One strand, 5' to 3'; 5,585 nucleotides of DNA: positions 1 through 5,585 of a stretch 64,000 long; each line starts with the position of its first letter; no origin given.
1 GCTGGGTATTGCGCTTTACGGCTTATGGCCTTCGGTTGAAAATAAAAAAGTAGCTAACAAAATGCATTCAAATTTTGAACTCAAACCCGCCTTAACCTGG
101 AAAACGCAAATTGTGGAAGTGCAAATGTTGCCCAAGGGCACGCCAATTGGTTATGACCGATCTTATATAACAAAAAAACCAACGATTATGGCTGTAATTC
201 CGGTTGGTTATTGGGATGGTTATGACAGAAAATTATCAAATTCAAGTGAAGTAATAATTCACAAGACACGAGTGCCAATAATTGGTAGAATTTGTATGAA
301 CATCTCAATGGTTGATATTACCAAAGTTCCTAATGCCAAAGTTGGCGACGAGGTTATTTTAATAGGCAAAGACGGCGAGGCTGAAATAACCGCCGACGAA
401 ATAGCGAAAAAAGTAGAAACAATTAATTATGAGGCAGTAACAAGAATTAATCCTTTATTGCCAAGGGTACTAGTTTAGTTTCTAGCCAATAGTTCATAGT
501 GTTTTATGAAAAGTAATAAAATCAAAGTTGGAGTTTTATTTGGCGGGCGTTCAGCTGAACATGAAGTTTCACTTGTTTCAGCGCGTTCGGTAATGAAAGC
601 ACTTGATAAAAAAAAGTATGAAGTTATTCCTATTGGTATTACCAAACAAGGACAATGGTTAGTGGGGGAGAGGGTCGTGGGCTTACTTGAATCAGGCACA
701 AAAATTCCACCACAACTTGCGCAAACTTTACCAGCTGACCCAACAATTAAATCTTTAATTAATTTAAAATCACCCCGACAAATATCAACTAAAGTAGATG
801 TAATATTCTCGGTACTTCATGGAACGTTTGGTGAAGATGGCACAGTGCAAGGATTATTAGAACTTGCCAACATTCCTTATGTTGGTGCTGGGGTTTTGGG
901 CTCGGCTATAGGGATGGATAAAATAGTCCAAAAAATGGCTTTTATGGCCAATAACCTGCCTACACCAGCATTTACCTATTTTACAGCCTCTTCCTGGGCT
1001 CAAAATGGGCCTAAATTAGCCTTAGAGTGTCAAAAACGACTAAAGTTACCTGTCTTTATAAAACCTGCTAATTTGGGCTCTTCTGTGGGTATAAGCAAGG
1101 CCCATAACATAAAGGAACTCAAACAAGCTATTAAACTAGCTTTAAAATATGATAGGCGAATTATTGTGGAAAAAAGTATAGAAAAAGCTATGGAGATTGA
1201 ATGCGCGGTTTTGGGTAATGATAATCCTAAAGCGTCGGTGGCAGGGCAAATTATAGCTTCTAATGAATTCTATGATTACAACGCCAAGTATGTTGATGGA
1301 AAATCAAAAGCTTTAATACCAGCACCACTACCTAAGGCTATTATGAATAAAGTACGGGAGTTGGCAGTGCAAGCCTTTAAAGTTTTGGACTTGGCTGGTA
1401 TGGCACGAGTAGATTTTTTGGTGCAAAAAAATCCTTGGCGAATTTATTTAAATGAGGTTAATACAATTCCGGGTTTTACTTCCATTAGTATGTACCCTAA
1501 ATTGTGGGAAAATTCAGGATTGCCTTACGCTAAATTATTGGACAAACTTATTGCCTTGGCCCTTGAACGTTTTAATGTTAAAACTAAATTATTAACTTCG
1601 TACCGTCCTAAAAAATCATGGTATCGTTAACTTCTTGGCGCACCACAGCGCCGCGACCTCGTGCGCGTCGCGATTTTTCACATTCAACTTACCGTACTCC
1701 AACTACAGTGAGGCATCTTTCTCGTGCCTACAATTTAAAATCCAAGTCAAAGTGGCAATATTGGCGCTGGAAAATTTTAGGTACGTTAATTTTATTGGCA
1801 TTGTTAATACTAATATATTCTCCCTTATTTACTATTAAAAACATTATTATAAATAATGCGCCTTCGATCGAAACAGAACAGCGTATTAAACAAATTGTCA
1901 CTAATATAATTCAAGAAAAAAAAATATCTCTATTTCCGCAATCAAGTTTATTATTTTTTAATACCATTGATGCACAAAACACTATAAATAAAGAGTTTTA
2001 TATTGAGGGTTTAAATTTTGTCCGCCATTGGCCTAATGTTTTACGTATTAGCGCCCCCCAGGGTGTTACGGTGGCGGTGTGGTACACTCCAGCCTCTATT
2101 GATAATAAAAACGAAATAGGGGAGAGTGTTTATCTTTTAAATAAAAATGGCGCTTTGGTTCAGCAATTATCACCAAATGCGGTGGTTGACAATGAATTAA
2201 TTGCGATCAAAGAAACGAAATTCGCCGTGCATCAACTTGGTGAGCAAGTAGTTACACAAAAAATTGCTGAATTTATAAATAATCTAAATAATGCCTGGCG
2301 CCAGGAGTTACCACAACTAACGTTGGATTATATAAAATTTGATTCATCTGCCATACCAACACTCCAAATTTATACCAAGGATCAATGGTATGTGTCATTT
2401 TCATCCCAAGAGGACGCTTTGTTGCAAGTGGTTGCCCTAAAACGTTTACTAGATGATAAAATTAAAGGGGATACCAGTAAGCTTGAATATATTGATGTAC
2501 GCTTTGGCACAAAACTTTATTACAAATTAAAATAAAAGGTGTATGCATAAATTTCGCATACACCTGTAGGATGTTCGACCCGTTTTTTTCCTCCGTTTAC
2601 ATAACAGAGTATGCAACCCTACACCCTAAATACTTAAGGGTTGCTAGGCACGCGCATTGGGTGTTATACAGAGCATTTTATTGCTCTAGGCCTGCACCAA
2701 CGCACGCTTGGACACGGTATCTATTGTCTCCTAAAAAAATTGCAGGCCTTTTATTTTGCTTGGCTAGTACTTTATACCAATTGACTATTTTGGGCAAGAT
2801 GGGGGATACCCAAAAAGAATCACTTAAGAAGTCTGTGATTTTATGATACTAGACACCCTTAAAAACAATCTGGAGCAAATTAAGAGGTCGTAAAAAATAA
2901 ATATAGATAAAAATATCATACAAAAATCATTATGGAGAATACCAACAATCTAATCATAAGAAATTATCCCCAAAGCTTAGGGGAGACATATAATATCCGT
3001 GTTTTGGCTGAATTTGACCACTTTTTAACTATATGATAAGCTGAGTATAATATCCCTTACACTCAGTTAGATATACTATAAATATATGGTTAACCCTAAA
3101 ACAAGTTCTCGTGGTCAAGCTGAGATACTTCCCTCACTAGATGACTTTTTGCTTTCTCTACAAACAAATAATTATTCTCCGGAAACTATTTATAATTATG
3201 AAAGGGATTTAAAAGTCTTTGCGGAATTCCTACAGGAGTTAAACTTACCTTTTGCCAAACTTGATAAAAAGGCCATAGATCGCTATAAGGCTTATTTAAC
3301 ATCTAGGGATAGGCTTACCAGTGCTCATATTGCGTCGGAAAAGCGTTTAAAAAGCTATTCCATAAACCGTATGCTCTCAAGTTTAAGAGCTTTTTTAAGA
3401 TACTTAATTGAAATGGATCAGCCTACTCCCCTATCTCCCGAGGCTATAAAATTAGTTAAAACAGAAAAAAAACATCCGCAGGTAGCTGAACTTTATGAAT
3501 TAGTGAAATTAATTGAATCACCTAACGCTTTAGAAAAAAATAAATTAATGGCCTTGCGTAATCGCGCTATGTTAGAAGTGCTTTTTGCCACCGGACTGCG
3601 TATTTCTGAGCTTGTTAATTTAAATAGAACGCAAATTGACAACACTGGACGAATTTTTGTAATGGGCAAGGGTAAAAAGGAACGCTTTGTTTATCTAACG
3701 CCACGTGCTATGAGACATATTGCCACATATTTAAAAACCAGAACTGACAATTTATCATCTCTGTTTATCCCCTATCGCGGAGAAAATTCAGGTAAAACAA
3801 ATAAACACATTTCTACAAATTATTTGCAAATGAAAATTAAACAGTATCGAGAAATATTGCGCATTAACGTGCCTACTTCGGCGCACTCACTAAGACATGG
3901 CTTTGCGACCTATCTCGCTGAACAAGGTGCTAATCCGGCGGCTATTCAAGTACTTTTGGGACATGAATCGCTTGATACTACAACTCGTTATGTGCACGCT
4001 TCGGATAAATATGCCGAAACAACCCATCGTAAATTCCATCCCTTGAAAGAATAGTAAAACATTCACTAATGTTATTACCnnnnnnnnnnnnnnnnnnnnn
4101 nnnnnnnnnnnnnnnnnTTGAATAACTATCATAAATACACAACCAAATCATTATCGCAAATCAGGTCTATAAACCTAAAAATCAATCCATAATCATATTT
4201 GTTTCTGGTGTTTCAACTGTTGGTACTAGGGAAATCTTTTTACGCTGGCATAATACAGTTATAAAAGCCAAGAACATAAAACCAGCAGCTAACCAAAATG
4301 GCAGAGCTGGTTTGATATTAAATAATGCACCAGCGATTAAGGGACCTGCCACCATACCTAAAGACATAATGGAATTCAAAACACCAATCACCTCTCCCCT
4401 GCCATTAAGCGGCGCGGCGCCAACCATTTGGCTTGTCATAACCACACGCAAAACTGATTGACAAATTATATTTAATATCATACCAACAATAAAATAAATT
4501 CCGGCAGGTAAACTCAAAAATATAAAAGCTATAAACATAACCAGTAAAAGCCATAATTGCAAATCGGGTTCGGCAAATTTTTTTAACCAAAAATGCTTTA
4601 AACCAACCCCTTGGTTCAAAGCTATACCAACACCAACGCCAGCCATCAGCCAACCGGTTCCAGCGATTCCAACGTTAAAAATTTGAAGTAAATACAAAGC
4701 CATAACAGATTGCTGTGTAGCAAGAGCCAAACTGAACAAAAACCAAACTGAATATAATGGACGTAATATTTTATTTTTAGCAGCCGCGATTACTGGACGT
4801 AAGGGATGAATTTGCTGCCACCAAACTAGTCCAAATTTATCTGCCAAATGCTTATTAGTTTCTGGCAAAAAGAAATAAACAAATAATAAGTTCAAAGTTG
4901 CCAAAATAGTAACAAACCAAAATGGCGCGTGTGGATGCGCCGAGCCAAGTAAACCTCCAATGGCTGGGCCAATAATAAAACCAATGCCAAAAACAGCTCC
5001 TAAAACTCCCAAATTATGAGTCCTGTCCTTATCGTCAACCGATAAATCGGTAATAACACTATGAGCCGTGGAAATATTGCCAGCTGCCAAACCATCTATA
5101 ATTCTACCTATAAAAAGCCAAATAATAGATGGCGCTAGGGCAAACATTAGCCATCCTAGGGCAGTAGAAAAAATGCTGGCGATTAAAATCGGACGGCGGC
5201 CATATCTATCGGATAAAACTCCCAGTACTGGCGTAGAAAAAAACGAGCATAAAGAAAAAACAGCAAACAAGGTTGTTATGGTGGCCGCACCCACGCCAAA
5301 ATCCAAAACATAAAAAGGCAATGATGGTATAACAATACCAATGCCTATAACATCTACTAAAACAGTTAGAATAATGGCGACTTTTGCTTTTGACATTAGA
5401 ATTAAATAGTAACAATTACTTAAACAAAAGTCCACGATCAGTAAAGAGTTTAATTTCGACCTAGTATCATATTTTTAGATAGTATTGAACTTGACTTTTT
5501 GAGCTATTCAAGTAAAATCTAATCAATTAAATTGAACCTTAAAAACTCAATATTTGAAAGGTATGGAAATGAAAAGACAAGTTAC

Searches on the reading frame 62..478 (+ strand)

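Call 45: search_protein_families(library=pfam, proteins=[window:62-478:+], max_evalue=0.00001)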
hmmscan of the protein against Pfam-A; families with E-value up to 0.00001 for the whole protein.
window:62-478:+ (138 aa): 1 family
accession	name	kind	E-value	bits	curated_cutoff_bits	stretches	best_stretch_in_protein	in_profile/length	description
PF00842.27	Ala_racemase_C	-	3.4e-46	156.4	25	1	10-136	1-126/127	Alanine racemase, C-terminal domain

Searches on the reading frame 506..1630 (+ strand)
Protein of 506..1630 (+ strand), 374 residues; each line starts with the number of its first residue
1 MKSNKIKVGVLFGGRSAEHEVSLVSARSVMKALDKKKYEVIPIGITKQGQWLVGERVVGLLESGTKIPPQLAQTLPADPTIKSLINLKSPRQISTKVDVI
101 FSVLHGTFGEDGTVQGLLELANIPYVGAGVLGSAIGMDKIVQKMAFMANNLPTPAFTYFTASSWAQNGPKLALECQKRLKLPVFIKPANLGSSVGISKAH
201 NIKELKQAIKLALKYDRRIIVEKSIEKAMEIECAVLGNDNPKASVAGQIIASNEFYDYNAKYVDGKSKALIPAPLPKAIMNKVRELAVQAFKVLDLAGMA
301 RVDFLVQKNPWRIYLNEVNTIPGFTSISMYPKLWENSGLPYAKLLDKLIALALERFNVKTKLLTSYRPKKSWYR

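Call 27: find_encoding_contigs(protein=window:506-1630:+, flank=10000, max_places=3)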
Protein window:506-1630:+ (374 aa): no gene with exactly this product is on record in the collection.

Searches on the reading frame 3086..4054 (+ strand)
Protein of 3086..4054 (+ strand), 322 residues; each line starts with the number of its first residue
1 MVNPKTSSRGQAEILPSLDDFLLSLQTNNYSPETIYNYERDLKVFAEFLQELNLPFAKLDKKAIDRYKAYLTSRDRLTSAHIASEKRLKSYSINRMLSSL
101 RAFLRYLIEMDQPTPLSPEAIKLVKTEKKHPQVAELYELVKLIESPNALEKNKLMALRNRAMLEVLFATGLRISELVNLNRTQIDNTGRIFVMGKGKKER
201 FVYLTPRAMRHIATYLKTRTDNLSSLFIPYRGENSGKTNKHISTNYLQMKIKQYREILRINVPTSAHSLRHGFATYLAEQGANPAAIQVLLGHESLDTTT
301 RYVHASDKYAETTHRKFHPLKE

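Call 45: search_protein_families(library=pfam, proteins=[window:3086-4054:+], max_evalue=0.00001)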
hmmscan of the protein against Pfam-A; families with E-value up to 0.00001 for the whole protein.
window:3086-4054:+ (322 aa): 4 families
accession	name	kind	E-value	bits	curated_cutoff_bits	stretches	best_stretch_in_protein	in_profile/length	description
PF00589.27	Phage_integrase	-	8.5e-32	110.7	27.1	1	148-307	17-170/172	Phage integrase family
PF02899.23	Phage_int_SAM_1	-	1.3e-11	45.1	22.3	1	19-108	2-80/83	Phage integrase, N-terminal SAM-like domain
PF13102.12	Phage_int_SAM_5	-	1.9e-09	38.2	22.3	1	28-110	16-85/98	Phage integrase SAM-like domain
PF13495.12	Phage_int_SAM_4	-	6.8e-07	30.1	27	0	18-110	2-81/85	Phage integrase, N-terminal SAM-like domain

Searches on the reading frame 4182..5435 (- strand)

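Call 45: search_protein_families(library=pfam, proteins=[window:4182-5435:-], max_evalue=0.00001)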
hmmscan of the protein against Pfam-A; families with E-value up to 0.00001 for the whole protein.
window:4182-5435:- (417 aa): 4 families
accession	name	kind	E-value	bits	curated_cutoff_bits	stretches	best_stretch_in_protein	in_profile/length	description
PF07690.21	MFS_1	-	3.3e-44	151.7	33.4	2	22-312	2-290/347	Major Facilitator Superfamily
PF00083.30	Sugar_tr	-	1.5e-12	47.6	22.3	1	52-198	47-199/452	Sugar (and other) transporter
PF01306.25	LacY_symp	-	6.1e-09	35.6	24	1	47-196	39-194/413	LacY proton/sugar symporter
PF12832.13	MFS_1_like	-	3.6e-06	26.7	25.2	1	32-381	15-371/373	MFS_1 like family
